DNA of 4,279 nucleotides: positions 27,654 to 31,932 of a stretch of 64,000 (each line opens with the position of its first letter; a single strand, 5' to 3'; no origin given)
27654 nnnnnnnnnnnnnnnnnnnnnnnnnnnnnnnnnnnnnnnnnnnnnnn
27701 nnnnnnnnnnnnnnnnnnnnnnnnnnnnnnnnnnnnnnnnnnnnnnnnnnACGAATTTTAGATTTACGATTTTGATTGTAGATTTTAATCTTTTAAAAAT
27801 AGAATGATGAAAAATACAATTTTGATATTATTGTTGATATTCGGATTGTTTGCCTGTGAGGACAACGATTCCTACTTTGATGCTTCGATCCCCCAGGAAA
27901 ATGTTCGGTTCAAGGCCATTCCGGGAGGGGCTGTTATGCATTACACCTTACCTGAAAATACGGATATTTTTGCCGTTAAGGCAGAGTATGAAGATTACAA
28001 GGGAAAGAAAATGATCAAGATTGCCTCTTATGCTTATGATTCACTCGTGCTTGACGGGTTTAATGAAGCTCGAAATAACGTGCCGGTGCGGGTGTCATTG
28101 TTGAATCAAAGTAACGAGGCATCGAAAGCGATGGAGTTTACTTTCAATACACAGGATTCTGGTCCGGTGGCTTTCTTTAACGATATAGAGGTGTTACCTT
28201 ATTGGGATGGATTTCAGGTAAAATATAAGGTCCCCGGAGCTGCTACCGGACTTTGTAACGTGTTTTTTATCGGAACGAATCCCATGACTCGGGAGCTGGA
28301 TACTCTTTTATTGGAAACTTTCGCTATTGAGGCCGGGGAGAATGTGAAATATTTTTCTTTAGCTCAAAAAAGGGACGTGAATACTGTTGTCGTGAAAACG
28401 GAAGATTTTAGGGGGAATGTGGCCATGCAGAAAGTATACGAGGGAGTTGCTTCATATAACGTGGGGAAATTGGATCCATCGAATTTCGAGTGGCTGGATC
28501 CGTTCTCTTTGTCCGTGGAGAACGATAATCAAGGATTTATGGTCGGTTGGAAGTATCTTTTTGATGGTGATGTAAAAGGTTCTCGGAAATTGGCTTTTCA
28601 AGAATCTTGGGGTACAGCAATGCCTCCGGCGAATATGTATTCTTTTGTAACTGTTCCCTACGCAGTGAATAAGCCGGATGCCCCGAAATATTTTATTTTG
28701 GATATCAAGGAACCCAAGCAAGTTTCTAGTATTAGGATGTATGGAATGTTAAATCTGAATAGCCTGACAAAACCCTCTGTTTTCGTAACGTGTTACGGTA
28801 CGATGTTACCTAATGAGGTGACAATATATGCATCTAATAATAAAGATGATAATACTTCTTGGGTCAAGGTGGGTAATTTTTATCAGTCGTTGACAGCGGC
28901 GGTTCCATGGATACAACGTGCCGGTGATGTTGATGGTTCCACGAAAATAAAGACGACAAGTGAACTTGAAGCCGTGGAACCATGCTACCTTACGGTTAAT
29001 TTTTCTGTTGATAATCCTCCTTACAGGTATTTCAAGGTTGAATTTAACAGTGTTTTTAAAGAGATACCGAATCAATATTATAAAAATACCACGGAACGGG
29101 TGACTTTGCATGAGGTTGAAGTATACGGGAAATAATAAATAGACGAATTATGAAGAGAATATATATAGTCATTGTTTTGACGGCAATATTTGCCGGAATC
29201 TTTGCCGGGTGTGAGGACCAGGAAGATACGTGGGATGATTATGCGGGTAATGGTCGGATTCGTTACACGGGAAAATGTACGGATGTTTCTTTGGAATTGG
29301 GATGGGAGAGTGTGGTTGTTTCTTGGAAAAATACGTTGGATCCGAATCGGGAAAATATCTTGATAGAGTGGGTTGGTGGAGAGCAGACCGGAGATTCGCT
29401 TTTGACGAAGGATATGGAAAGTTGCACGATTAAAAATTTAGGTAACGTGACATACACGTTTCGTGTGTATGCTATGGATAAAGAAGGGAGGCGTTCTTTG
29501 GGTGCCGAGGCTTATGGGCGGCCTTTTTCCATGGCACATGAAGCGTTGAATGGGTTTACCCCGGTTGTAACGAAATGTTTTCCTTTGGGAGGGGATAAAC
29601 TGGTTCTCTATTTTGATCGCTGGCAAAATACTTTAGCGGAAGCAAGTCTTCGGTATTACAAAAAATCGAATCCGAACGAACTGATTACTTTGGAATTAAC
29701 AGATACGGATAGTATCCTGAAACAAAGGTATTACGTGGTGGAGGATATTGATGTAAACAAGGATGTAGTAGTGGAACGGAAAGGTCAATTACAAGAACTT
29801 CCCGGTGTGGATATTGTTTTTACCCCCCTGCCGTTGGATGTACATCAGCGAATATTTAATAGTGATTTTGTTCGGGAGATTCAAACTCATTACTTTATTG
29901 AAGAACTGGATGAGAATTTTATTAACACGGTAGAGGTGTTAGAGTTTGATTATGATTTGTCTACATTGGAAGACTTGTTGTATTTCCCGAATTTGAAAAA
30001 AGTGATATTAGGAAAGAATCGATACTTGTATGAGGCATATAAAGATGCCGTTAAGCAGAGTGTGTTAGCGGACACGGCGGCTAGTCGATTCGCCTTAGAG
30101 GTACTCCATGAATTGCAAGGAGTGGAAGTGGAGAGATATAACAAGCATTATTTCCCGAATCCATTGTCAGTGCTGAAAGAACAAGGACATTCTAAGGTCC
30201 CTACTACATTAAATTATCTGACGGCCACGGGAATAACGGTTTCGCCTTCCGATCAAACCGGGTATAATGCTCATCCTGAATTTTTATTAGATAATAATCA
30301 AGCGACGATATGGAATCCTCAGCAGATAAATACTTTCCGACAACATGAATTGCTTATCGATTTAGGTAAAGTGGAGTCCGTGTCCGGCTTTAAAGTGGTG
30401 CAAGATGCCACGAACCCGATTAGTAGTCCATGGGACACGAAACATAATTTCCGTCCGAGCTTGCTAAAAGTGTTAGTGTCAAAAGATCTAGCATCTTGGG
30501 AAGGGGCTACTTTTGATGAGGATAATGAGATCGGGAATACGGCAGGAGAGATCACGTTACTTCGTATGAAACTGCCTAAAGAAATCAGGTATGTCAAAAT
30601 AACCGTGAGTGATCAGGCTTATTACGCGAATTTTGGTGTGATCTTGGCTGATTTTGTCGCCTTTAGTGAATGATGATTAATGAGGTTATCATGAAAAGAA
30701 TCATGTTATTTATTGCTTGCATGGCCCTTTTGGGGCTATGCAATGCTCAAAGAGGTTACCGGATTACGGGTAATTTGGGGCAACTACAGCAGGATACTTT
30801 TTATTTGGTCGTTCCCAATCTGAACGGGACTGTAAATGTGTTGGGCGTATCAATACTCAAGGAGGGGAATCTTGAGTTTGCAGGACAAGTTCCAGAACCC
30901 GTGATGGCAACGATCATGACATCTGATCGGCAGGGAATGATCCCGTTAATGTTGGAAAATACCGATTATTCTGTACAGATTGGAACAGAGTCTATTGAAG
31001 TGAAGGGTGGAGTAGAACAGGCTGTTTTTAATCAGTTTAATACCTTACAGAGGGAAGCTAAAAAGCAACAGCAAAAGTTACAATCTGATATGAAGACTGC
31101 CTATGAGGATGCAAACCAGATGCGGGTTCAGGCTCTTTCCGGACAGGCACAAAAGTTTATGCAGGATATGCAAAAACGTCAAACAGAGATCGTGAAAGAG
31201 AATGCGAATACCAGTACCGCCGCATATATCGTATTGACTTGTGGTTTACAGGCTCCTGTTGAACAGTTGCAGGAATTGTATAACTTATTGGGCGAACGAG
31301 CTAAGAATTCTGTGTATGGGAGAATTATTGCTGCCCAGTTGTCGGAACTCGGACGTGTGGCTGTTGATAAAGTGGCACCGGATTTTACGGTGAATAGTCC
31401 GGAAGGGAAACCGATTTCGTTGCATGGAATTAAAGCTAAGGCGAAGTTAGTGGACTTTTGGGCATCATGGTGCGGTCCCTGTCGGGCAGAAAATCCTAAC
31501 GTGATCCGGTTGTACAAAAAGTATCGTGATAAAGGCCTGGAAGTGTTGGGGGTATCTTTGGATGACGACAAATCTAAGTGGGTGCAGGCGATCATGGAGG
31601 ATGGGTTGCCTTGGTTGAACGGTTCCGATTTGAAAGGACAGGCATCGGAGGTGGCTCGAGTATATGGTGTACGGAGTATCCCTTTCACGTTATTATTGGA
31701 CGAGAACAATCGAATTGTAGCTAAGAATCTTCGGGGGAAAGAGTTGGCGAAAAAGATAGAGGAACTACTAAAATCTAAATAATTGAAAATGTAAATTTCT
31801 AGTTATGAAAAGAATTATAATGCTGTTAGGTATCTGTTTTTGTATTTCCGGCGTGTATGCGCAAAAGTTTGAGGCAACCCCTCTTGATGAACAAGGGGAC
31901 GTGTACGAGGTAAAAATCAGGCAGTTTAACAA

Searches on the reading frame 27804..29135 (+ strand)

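Call 68: search_protein_families(library=pfam, max_evalue=1e-12, proteins=[window:27804-29135:+])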
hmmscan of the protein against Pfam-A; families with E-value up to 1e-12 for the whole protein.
window:27804-29135:+ (443 aa): 1 family
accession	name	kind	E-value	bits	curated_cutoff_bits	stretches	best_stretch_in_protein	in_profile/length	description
PF16323.11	DUF4959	-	1.4e-19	70.8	32.9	1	27-115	18-105/106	Domain of unknown function (DUF4959)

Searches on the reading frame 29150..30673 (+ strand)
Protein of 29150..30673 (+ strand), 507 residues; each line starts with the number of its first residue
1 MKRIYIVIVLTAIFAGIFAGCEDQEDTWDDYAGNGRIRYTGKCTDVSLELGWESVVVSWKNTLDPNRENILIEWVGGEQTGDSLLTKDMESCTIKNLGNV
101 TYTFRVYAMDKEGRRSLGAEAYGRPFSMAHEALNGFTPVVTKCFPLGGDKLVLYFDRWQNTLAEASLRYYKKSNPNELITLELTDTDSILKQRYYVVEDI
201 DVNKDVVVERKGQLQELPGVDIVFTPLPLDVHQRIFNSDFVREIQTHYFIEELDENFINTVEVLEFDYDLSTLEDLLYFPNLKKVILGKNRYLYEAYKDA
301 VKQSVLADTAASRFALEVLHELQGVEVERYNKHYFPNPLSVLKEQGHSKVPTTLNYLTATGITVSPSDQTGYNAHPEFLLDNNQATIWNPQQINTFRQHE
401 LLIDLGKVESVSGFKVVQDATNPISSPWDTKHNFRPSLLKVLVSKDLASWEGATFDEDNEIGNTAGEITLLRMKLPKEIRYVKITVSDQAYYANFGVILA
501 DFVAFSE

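Call 68: search_protein_families(library=pfam, max_evalue=1e-12, proteins=[window:29150-30673:+])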
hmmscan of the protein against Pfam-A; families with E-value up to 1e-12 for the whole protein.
window:29150-30673:+ (507 aa): 1 family
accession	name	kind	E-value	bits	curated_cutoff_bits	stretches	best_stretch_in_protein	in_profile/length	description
PF16389.11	DUF4998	-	1.2e-17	64.6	29.1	1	21-191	1-175/199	Domain of unknown function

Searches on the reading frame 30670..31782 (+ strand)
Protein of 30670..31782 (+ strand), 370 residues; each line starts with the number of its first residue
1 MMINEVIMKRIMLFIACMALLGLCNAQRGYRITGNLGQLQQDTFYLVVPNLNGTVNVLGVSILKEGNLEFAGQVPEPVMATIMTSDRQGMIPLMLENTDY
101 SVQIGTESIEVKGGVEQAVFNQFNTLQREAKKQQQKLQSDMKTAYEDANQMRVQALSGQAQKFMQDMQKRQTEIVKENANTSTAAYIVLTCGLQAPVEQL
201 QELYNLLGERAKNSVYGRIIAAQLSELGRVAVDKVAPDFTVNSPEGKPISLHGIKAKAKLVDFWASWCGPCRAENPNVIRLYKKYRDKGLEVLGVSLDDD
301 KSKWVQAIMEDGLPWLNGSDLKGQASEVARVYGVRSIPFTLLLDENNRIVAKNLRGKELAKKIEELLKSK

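Call 68: search_protein_families(library=pfam, max_evalue=1e-12, proteins=[window:30670-31782:+])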
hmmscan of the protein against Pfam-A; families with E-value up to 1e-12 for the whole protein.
window:30670-31782:+ (370 aa): 3 families
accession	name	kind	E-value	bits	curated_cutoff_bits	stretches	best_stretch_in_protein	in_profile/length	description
PF08534.16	Redoxin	-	6.2e-20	71.9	26.6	1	233-356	3-135/148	Redoxin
PF00578.27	AhpC-TSA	-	4.7e-19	69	26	1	232-350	1-122/124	AhpC/TSA family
PF13905.12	Thioredoxin_8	-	1.2e-16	61.2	27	1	260-349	5-94/94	Thioredoxin-like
